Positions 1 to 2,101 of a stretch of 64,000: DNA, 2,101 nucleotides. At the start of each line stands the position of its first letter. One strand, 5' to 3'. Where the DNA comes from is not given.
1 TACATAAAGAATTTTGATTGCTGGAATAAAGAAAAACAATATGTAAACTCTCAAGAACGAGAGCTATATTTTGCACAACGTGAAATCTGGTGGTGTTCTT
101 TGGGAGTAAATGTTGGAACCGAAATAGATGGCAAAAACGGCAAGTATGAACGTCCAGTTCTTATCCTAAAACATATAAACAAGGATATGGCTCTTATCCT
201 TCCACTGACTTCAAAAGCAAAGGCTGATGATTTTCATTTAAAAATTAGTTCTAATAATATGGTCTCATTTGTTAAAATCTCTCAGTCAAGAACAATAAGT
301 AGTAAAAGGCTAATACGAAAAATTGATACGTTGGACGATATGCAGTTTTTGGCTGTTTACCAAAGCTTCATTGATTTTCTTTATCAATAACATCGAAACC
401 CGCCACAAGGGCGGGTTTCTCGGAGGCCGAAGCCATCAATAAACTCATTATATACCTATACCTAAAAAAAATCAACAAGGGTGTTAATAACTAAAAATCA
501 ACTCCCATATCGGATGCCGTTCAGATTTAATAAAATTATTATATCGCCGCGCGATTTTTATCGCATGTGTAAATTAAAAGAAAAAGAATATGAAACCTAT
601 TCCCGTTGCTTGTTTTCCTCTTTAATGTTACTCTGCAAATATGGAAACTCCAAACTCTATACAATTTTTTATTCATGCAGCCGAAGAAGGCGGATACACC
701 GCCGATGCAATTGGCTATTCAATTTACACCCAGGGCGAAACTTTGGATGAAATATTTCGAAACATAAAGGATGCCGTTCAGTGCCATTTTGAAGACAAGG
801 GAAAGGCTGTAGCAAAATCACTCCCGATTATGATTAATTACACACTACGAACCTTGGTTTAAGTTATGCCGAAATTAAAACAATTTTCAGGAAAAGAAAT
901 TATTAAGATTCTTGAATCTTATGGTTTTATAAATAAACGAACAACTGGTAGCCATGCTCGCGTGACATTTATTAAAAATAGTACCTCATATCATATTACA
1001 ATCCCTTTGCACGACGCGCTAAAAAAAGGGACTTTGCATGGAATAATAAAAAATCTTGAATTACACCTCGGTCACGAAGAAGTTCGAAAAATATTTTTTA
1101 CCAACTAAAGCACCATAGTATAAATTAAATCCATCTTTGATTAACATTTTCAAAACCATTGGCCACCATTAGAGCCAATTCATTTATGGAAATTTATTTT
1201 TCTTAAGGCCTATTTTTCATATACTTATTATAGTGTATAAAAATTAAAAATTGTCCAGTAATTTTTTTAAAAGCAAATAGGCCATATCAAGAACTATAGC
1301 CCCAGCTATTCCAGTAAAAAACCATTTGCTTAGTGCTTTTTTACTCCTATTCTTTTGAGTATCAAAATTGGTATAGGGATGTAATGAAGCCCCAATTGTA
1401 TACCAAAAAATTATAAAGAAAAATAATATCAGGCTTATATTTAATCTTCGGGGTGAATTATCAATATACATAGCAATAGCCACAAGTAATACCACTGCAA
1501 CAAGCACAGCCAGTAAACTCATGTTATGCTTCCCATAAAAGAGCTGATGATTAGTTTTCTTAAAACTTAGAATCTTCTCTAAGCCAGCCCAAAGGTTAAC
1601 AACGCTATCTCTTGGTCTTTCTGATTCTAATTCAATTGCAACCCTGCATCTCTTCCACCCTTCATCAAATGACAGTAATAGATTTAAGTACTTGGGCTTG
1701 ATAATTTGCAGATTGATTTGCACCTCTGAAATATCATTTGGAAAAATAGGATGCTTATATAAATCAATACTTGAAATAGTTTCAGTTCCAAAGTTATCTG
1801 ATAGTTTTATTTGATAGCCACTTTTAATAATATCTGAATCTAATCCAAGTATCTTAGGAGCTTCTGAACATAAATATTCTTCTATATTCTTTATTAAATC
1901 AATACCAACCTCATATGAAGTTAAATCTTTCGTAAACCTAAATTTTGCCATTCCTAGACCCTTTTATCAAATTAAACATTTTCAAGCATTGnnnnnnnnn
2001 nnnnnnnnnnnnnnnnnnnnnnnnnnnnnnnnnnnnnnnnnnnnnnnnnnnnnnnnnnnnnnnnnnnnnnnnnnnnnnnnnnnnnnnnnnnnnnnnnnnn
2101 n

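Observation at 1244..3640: Three-gene minus-strand cassette (321-aa unknown, 235-aa putative PD-(D/E)xK protein, 235-aa membrane protein) sandwiched between TA modules and the XRE module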

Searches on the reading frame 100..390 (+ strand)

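Call 9: search_protein_families(library=pfam, proteins=[window:100-390:+], max_evalue=0.01)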
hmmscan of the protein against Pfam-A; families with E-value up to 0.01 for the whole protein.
window:100-390:+ (96 aa): 1 family
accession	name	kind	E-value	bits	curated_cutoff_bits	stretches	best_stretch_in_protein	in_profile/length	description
PF02452.23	PemK_toxin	-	6.5e-13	49.3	23.1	1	11-92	15-107/109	PemK-like, MazF-like toxin of type II toxin-antitoxin system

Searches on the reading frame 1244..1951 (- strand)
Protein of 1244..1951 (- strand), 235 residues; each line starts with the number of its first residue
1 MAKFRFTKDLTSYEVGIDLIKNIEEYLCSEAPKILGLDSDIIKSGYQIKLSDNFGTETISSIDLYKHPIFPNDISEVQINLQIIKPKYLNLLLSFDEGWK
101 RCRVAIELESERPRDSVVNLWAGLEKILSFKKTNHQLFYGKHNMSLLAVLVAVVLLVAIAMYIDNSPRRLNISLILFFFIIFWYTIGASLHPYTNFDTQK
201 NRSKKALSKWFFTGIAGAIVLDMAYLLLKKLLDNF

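Call 3: search_protein_families(library=pfam, proteins=[window:1244-1951:-], max_evalue=1)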
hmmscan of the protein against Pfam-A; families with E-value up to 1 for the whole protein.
window:1244-1951:- (235 aa): 4 families
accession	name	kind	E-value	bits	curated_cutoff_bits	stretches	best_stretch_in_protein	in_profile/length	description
PF13567.11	DUF4131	-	0.0039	17.3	31.6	1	146-200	7-62/165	Domain of unknown function (DUF4131)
PF23778.1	Phage_holin_2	-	0.0079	16.9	32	1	140-184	30-75/92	Putative phage holin family 2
PF14126.11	DUF4293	-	0.018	15.7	27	1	132-224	47-136/153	Domain of unknown function (DUF4293)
PF07291.16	MauE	-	0.027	15.2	27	1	117-188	14-89/128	Methylamine utilisation protein MauE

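Call 4: search_protein_families(library=padloc, proteins=[window:1244-1951:-], max_evalue=1)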
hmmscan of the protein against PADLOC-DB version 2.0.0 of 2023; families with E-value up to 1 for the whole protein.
window:1244-1951:- (235 aa): 0 families

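Call 5: search_protein_families(library=ncbifam, proteins=[window:1244-1951:-], max_evalue=1)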
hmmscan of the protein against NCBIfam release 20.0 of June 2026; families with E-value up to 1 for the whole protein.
window:1244-1951:- (235 aa): 1 family
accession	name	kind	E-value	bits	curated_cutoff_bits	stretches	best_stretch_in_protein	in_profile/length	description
NF045993.1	MAG0130_MAG3770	subfamily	0.1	12.5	85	1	124-190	7-72/140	MAG0130/MAG3770 family membrane protein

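Call 10: search_protein_families(library=phrogs, proteins=[window:1244-1951:-], max_evalue=0.1)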
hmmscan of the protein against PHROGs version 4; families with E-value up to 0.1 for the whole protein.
window:1244-1951:- (235 aa): 0 families

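Call 77: search_dna_similar(query=window:1244-1951:-, collection=plasmids, mode=protein, max_evalue=0.01, max_rows=10)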
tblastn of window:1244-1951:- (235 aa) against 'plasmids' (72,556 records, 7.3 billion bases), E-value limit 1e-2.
No match.
